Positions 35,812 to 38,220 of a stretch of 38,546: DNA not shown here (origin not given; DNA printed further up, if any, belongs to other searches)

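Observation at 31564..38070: Candidate undescribed acyl-CoA-linked molybdoenzyme module (PadBCD-like but re-wired)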

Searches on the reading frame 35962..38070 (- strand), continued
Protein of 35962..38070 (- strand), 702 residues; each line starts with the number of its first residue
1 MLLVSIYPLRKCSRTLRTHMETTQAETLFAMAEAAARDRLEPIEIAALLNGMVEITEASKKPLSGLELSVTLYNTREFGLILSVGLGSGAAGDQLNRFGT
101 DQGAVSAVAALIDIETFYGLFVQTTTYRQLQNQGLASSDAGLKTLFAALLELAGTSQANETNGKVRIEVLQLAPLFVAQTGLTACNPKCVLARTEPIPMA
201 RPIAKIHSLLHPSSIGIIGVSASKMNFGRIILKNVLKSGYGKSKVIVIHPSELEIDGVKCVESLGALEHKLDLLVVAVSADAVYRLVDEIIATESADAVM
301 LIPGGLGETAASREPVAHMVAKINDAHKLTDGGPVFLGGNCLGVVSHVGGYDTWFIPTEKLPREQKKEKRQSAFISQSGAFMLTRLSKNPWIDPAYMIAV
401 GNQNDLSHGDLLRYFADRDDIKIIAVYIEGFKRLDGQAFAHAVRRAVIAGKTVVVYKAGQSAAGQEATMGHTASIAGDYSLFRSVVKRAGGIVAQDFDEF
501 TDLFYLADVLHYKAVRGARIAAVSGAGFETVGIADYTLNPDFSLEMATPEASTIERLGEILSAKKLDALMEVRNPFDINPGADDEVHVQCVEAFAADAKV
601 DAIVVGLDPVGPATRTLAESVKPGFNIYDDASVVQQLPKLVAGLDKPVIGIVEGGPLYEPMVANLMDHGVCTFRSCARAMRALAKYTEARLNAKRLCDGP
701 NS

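Call 46: search_solved_structures(query=A1, max_evalue=0.001, show_alignments=3)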
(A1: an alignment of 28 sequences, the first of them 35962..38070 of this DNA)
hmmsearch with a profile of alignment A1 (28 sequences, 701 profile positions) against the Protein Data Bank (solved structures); distinct sequences matched with E-value up to 0.001: 8.
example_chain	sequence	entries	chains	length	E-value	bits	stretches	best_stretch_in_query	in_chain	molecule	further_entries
9y43_A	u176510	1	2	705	2.6e-49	171.4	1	54-603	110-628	3-hydroxypropionate--CoA ligase [ADP-forming]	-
2csu_A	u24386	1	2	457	4.9e-44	153.9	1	207-611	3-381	457aa long hypothetical protein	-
4xyl_A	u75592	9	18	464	1.7e-36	129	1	205-605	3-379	alpha subunit of Acyl-CoA synthetase (NDP forming) | Acyl-CoA synthetase (NDP forming) | alpha subunit of acetyl-CoA synthetase (NDP forming)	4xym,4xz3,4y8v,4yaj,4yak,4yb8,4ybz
8wzu_A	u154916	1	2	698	6.1e-26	94.1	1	209-605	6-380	4-hydroxybutyrate--CoA ligase [ADP-forming]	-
7cm9_A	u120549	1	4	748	4.2e-23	84.7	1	215-687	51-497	DMSP lyase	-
9it0_A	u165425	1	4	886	3.3e-20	75.2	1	206-611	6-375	Protein acetyltransferase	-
9isq_A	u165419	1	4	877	4.9e-20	74.6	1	207-611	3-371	Protein acetyltransferase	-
1y81_A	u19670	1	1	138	3.5e-06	28.8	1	214-282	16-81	conserved hypothetical protein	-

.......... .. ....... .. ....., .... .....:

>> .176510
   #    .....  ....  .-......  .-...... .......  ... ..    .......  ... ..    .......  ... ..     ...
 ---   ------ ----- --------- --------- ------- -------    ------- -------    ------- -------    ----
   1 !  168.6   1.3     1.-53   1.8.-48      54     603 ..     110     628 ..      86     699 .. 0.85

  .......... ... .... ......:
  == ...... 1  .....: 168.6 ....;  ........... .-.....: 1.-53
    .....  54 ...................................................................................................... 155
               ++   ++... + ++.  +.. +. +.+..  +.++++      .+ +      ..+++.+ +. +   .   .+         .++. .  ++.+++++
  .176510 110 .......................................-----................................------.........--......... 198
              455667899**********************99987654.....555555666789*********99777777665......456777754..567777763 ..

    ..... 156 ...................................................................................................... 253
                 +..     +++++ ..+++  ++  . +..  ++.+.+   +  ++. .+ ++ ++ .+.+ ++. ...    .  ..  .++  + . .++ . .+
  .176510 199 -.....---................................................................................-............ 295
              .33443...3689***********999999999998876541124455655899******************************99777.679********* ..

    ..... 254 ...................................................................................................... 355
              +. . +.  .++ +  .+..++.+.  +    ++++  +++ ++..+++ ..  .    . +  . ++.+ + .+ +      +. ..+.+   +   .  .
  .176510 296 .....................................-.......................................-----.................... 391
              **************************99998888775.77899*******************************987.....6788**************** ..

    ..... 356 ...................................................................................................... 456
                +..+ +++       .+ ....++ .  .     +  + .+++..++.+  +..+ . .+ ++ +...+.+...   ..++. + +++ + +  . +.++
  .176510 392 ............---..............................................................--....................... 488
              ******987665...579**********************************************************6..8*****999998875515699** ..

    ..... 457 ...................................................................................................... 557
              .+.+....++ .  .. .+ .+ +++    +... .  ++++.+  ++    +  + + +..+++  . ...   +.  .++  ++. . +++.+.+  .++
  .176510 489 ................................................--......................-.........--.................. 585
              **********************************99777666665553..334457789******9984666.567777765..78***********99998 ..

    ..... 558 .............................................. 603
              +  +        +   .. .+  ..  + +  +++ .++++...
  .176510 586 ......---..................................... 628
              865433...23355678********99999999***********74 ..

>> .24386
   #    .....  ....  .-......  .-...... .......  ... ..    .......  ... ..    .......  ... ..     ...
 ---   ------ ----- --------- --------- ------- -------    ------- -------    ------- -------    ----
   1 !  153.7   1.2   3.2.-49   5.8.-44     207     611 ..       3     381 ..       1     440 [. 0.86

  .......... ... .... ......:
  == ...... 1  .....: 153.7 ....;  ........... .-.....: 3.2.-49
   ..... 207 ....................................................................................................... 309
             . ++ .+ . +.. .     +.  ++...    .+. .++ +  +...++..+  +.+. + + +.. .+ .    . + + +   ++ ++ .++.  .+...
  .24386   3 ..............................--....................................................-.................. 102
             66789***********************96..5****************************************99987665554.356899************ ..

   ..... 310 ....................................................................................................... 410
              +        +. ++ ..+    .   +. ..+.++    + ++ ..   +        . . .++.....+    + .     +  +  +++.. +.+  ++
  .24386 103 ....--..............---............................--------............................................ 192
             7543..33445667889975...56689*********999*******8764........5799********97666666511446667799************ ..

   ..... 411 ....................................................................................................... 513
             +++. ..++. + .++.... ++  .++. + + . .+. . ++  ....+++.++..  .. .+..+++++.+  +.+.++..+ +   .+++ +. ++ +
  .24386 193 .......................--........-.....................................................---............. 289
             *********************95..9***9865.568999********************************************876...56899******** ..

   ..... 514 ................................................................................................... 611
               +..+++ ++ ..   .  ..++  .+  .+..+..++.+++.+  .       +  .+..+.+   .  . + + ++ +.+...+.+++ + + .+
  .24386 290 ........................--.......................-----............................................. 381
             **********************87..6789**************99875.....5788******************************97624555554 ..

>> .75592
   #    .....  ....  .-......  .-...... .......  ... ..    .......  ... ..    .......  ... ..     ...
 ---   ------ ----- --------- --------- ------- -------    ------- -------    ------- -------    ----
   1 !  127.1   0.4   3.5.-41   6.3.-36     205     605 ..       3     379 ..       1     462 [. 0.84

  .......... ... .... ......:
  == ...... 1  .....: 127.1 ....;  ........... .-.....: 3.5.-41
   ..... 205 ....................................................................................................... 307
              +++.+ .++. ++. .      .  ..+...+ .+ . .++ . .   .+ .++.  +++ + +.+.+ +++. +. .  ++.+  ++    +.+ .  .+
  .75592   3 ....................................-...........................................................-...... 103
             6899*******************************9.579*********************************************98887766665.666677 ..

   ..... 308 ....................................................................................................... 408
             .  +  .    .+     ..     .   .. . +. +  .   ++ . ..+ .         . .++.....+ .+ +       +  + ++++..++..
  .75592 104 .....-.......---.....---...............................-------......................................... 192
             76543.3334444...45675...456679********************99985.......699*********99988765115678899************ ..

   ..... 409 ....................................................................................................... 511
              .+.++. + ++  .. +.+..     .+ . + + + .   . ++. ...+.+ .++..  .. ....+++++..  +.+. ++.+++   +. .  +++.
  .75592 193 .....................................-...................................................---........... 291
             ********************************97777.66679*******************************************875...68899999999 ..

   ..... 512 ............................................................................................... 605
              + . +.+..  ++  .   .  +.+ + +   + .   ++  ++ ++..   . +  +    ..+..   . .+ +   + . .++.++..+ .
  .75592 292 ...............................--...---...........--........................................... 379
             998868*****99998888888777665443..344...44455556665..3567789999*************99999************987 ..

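Call 52: find_encoding_contigs(protein=P0122, flank=10000, max_places=3)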
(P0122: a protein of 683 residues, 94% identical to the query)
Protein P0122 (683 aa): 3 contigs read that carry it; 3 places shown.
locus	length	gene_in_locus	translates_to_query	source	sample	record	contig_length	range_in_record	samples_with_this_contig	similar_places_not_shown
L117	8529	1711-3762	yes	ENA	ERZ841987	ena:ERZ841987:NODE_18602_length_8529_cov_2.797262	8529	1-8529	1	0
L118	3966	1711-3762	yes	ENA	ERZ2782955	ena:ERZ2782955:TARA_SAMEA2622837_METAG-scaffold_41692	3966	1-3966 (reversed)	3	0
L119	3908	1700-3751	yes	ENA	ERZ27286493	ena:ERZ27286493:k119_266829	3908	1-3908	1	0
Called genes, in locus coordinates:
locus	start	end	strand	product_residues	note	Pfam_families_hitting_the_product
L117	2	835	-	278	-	?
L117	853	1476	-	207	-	PF02798:GST_N, PF13417:GST_N_3, PF13409:GST_N_2, PF00043:GST_C (weak)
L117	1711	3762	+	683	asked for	PF13380:CoA_binding_2, PF13607:Succ_CoA_lig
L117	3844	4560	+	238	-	PF00384:Molybdopterin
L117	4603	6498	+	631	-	PF00384:Molybdopterin (weak), PF01568:Molydop_binding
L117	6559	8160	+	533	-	PF00037:Fer4 (faint), PF12797:Fer4_2 (faint), PF12838:Fer4_7 (faint), PF13183:Fer4_8 (faint), PF13187:Fer4_9 (faint), PF13237:Fer4_10 (faint), PF13247:Fer4_11, PF12837:Fer4_6 (weak)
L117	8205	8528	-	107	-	?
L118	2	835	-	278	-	?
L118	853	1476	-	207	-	PF02798:GST_N, PF13417:GST_N_3, PF13409:GST_N_2, PF00043:GST_C (weak)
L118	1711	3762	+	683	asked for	PF13380:CoA_binding_2, PF13607:Succ_CoA_lig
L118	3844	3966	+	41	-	?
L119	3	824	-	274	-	?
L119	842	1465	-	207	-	PF02798:GST_N, PF13417:GST_N_3, PF13409:GST_N_2, PF00043:GST_C (weak)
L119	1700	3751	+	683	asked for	PF13380:CoA_binding_2, PF13607:Succ_CoA_lig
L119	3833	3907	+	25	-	?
